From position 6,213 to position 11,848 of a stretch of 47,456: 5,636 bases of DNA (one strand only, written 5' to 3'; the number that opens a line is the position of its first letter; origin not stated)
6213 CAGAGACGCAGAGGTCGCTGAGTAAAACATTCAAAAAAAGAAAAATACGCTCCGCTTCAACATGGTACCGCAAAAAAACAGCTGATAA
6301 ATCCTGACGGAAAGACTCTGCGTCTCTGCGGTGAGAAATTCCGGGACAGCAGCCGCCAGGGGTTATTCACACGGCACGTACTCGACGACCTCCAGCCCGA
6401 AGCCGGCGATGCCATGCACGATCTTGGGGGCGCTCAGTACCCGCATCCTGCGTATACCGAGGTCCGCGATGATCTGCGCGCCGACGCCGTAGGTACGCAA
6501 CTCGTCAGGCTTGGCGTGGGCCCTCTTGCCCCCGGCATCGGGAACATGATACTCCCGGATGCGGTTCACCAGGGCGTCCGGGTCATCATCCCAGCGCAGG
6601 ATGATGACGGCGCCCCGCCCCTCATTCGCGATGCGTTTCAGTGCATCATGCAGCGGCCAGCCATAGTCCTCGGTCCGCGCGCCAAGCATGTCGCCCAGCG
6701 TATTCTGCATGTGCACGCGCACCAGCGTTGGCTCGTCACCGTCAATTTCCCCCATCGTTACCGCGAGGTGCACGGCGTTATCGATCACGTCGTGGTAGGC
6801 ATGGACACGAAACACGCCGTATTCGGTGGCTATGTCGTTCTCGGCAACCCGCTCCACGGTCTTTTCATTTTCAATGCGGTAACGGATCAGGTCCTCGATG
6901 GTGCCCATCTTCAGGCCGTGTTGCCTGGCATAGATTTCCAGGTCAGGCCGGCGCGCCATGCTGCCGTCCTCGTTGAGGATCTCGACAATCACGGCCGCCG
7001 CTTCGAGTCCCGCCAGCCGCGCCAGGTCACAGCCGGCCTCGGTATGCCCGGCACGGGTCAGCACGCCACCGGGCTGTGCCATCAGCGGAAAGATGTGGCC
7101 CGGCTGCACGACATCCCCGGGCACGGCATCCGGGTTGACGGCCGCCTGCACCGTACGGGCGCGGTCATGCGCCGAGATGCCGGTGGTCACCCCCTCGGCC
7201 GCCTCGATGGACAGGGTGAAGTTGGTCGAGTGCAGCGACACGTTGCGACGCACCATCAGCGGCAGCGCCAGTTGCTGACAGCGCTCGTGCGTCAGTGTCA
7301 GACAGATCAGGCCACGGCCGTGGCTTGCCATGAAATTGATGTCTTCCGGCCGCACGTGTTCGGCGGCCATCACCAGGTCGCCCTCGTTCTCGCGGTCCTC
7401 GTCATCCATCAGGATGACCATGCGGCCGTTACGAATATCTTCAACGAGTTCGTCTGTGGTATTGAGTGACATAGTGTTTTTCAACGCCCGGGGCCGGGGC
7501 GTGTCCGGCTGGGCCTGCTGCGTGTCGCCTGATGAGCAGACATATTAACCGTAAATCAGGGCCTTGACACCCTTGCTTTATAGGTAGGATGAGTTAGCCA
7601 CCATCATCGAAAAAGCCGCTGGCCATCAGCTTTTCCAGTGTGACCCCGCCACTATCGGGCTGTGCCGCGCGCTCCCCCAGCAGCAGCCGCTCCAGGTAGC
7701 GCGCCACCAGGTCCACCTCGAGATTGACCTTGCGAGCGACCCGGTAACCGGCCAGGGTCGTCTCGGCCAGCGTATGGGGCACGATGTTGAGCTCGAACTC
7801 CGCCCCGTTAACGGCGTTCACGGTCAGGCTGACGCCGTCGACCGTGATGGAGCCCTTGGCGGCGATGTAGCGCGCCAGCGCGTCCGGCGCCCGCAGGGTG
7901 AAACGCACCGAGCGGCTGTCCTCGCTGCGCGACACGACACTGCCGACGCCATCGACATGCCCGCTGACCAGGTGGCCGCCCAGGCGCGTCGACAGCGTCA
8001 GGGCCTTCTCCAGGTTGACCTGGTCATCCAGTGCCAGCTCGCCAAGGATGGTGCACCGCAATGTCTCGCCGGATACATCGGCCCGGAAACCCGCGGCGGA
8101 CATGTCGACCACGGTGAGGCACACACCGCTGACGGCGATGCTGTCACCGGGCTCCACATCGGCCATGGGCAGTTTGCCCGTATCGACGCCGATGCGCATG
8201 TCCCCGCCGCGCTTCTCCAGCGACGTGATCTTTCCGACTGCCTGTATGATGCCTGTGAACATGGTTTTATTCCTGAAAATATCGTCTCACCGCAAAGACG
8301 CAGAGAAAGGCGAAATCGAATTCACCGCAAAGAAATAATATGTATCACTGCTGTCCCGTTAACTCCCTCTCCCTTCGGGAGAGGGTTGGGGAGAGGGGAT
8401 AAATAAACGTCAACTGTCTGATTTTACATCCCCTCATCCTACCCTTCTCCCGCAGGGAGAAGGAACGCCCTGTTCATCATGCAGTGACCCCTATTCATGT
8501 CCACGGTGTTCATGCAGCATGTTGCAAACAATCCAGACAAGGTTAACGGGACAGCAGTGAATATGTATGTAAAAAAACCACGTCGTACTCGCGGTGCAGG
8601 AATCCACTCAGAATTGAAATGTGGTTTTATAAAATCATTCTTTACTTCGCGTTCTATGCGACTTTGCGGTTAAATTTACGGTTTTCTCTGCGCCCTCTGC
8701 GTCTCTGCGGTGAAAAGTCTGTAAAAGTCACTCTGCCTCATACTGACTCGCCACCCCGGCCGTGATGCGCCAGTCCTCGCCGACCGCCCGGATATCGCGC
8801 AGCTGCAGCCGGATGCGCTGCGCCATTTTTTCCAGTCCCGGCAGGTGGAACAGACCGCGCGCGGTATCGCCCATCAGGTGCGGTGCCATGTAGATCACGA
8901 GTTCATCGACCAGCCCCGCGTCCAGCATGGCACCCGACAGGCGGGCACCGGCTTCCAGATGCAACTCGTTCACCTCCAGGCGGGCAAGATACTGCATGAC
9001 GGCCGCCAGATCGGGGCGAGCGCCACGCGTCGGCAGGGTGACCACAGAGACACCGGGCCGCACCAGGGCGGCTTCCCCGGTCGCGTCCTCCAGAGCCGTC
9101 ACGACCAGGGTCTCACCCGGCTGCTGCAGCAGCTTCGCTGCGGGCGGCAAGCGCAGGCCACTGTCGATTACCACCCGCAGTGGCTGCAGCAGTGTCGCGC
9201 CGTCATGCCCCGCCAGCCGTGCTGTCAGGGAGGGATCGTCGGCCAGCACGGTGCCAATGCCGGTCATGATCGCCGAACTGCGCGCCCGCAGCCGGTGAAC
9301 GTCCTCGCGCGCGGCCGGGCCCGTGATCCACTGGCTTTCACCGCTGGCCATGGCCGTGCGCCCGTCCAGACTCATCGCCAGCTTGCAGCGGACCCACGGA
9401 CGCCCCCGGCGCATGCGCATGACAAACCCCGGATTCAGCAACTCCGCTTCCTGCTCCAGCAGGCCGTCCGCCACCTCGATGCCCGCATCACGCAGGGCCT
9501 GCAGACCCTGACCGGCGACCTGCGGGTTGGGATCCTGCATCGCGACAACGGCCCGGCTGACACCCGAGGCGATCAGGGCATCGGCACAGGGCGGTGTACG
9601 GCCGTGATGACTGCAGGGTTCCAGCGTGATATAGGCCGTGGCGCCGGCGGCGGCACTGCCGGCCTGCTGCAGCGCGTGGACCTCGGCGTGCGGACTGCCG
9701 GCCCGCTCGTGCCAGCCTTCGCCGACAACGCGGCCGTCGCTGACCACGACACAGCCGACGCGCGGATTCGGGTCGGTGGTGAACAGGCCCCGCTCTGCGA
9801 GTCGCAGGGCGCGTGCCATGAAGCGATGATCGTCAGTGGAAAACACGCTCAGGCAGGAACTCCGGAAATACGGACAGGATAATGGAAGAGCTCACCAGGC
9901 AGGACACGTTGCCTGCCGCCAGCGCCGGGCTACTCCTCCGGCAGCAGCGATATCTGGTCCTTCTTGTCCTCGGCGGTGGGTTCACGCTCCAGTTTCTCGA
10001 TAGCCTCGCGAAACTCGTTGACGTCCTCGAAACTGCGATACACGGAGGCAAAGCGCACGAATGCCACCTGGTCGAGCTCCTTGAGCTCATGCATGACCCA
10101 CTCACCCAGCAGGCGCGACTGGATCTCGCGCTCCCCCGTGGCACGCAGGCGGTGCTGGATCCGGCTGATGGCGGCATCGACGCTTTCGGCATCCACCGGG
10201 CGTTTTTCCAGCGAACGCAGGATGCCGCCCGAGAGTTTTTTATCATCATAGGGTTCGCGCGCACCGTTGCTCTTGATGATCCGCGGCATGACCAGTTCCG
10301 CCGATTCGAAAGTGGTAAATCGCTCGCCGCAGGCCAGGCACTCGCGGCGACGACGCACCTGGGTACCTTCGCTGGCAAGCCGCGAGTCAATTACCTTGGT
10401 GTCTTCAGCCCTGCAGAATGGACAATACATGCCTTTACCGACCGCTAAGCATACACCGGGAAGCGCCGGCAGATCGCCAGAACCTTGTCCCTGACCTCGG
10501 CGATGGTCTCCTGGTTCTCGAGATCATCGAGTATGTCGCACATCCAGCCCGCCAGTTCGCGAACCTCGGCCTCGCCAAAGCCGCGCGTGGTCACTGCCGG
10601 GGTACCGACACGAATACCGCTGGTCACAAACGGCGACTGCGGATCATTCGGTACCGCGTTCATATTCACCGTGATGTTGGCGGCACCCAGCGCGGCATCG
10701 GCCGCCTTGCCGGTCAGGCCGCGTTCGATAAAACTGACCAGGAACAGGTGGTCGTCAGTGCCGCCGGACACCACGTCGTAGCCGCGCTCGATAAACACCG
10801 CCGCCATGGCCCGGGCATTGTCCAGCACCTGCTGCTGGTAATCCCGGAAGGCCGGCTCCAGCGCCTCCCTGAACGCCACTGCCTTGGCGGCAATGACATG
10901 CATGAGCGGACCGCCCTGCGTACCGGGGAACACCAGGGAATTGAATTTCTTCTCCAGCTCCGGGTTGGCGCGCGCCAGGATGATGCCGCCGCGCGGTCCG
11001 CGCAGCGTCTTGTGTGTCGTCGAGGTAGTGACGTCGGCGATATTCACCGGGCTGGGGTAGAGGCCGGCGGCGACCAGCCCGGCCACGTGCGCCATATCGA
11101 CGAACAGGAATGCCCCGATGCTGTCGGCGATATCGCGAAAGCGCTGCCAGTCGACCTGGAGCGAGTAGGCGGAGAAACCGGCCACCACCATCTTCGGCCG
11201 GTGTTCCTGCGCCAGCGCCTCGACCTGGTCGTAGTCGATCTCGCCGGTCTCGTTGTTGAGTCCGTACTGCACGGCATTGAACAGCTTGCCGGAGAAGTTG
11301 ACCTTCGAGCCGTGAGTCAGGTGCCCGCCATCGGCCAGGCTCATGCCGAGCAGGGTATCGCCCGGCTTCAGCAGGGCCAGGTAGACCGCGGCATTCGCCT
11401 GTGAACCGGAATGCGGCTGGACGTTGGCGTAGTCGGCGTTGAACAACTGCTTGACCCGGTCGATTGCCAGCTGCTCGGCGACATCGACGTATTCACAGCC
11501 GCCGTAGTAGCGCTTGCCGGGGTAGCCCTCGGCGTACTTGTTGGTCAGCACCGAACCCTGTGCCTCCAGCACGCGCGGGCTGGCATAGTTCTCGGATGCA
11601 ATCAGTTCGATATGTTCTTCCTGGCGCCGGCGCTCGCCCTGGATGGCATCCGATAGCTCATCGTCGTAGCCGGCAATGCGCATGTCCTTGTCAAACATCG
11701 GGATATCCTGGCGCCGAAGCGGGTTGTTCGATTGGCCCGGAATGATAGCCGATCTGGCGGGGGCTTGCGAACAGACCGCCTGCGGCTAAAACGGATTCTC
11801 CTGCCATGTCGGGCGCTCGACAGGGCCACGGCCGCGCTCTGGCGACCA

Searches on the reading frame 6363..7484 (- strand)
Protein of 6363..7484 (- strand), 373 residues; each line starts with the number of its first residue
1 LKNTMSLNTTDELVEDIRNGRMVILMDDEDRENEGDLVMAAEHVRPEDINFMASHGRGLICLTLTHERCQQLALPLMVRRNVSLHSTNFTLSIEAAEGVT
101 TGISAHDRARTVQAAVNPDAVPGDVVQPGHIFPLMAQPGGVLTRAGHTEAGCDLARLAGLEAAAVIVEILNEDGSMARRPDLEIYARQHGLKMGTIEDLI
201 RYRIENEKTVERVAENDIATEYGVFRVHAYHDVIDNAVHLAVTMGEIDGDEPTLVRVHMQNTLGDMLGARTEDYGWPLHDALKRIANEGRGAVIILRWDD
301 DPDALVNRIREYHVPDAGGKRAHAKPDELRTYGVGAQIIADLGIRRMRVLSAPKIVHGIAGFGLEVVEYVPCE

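Call 82: search_protein_families(library=ncbifam, proteins=[window:6363-7484:-], max_evalue=0.001)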
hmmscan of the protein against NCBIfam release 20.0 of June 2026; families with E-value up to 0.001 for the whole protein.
window:6363-7484:- (373 aa): 11 families
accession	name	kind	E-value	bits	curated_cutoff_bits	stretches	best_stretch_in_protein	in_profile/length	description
NF010626.1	PRK14019.1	equivalog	5.1e-164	545.5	513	1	7-371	2-362/364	bifunctional 3,4-dihydroxy-2-butanone-4-phosphate synthase/GTP cyclohydrolase II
NF009132.0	PRK12485.1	equivalog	7.2e-137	456.3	693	1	5-372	1-367/369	bifunctional 3,4-dihydroxy-2-butanone-4-phosphate synthase/GTP cyclohydrolase II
NF006806.0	PRK09319.1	equivalog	2.5e-124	416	764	1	4-371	8-385/561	bifunctional 3,4-dihydroxy-2-butanone-4-phosphate synthase/GTP cyclohydrolase II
NF006803.0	PRK09311.1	equivalog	1.2e-121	406.4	569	1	3-371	5-380/417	bifunctional 3,4-dihydroxy-2-butanone-4-phosphate synthase/GTP cyclohydrolase II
NF006804.0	PRK09314.1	equivalog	1.3e-93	313.9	432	2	6-298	2-286/339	bifunctional 3,4-dihydroxy-2-butanone 4-phosphate synthase/GTP cyclohydrolase II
TIGR00506.1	ribB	equivalog_domain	3.8e-71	238.8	177.45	1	9-203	4-204/204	3,4-dihydroxy-2-butanone-4-phosphate synthase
NF006805.0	PRK09318.1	equivalog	3.8e-52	177.6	486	1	11-371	2-356/387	bifunctional 3,4-dihydroxy-2-butanone-4-phosphate synthase/GTP cyclohydrolase II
TIGR00505.1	ribA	equivalog_domain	1.1e-24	87.1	205.85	1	211-371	1-167/191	GTP cyclohydrolase II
NF004437.0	PRK05773.1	equivalog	4.5e-24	84.9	262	1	10-199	3-213/219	3,4-dihydroxy-2-butanone 4-phosphate synthase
NF001591.0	PRK00393.1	subfamily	6.3e-21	74.7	148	1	209-371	3-170/199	GTP cyclohydrolase II RibA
NF006456.0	PRK08815.1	equivalog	6.4e-15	55.3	464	1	149-369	122-339/376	GTP cyclohydrolase II RibA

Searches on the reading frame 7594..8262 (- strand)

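Call 82: search_protein_families(library=ncbifam, proteins=[window:7594-8262:-], max_evalue=0.001)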
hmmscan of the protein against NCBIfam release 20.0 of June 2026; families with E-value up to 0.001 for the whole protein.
window:7594-8262:- (222 aa): 3 families
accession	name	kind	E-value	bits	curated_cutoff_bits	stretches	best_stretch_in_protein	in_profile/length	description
NF006767.1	PRK09289.1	equivalog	7.3e-73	243.9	155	1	1-194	1-192/192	riboflavin synthase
TIGR00187.1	ribE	equivalog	3.8e-61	205.8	156.6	1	1-198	1-199/207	riboflavin synthase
NF009566.0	PRK13020.1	equivalog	1.7e-58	197.2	180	1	1-189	1-189/206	riboflavin synthase subunit alpha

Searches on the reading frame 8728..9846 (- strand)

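Call 82: search_protein_families(library=ncbifam, proteins=[window:8728-9846:-], max_evalue=0.001)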
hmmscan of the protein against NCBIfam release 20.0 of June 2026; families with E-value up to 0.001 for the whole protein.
window:8728-9846:- (372 aa): 8 families
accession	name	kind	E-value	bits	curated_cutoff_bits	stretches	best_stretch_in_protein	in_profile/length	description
NF008052.0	PRK10786.1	equivalog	1.1e-142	475.1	500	1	5-361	2-362/367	bifunctional diaminohydroxyphosphoribosylaminopyrimidine deaminase/5-amino-6-(5-phosphoribosylamino)uracil reductase RibD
TIGR00326.1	eubact_ribD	equivalog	1.4e-125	419.1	156.35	1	10-361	1-342/343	bifunctional diaminohydroxyphosphoribosylaminopyrimidine deaminase/5-amino-6-(5-phosphoribosylamino)uracil reductase RibD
TIGR00227.1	ribD_Cterm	domain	1.4e-64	217.6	150.15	1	149-363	2-214/216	riboflavin-specific deaminase C-terminal domain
TIGR01508.1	rib_reduct_arch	equivalog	3.6e-37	127.6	186.45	1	151-361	2-206/210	2,5-diamino-6-(ribosylamino)-4(3H)-pyrimidinone 5'-phosphate reductase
NF008113.2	PRK10860.1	equivalog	2.1e-13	50.4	150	1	4-147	5-152/165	tRNA adenosine(34) deaminase TadA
NF010663.0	PRK14059.1-1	equivalog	4.4e-10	39.3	184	1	148-332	26-218/253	pyrimidine reductase family protein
NF010664.0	PRK14059.1-2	equivalog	1.5e-09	37.9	226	1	149-332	36-225/257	pyrimidine reductase family protein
NF010665.0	PRK14059.1-4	equivalog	7.1e-09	35.3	274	1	149-337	40-234/260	pyrimidine reductase family protein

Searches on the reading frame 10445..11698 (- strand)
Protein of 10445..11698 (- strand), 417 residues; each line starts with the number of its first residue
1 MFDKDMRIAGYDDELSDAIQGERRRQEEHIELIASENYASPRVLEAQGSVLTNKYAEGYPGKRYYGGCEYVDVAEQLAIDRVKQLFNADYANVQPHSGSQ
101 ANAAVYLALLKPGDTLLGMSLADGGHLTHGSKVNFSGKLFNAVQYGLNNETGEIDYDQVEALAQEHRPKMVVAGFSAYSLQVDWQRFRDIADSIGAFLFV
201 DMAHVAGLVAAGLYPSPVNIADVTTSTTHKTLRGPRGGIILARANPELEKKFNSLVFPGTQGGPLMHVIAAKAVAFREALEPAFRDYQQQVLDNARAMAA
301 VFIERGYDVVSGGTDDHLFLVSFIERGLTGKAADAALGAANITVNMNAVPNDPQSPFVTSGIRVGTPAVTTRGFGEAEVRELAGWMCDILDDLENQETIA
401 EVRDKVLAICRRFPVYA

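Call 21: find_related_loci(query=window:10445-11698:-, collection=genome_contigs, flank=1000)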
Query window:10445-11698:- (417 aa) in genome_contigs; peptide patterns used: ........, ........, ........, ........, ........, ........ (x = any residue, [..] = any of these).
600 stretches matched a pattern (row limit reached: there are more); 544 encode a relative of the query (tblastn E <= 1e-3); the best 80 are kept; 80 distinct loci.
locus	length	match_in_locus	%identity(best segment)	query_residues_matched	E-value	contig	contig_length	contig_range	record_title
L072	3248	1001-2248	89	1-416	0e+0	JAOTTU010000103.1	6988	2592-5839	MAG: Gammaproteobacteria bacterium isolate 13_July_SF_Bin31 13_July_SF_Bin31_scaffold_5013_c1, whole genome shotgun sequ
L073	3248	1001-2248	90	1-416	0e+0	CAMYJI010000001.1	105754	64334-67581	MAG: uncultured Ectothiorhodospiraceae bacterium isolate ES_Gamma_053 genome assembly, contig: scaffold_32, whole genome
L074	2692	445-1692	84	1-416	0e+0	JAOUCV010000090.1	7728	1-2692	MAG: Gammaproteobacteria bacterium isolate 24_Oct_SF_Bin33 24_Oct_SF_Bin33_scaffold_2576_c1, whole genome shotgun sequen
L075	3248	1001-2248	83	1-416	0e+0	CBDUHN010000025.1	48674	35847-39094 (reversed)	MAG TPA_asm: uncultured Gammaproteobacteria bacterium isolate SRR22808126_binner12_Refined_108 genome assembly, contig:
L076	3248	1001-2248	84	1-416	0e+0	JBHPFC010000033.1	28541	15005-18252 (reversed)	Pseudomonadota bacterium isolate SAG AM-311-I13 NODE_33_length_28541_cov_25.285895, whole genome shotgun sequence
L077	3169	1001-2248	86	1-416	0e+0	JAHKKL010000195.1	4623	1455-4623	MAG: Gammaproteobacteria bacterium isolate CR_Sed_300A_bin.101 scaffold_2975, whole genome shotgun sequence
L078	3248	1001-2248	81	1-416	0e+0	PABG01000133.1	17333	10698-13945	MAG: Gammaproteobacteria bacterium isolate NAT125 MHASMcontig_990160, whole genome shotgun sequence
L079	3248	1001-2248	81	1-416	0e+0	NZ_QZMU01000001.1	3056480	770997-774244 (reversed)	Thiohalobacter thiocyanaticus strain Hrh1 Consensus0, whole genome shotgun sequence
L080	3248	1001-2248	83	1-416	0e+0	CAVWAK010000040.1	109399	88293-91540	MAG: uncultured Gammaproteobacteria bacterium isolate MFD03551.bin.1.74 genome assembly, contig: contig_58013, whole gen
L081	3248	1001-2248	83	1-416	0e+0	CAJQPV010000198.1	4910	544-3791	MAG: uncultured Gammaproteobacteria bacterium isolate 3_20180412_Bin_MAXBIN_015_sub_1_1 genome assembly, contig: c_00000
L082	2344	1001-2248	83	1-416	0e+0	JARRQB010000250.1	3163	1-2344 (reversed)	MAG: Gammaproteobacteria bacterium isolate Spart_191_MAG scaffold_24348, whole genome shotgun sequence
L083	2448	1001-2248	82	1-416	0e+0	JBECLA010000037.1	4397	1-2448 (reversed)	MAG: Thiohalomonadales bacterium isolate ETDI94 k127_3182846, whole genome shotgun sequence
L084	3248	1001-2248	81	2-417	0e+0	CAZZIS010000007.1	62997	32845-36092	MAG TPA_asm: uncultured Thioalkalispiraceae bacterium isolate SRP128015_co1_108 genome assembly, contig: NODE_286_length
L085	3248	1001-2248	81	1-416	0e+0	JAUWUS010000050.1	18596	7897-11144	MAG: Gammaproteobacteria bacterium isolate CSMAG_2612 CSMAG_2612_k141_463550_length_18596_cov_7.0000, whole genome shotg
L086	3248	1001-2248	81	1-416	0e+0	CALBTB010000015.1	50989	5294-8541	MAG TPA_asm: uncultured Gammaproteobacteria bacterium isolate SRR7515933_bin.16_CONCOCT_v1.1_MAG genome assembly, contig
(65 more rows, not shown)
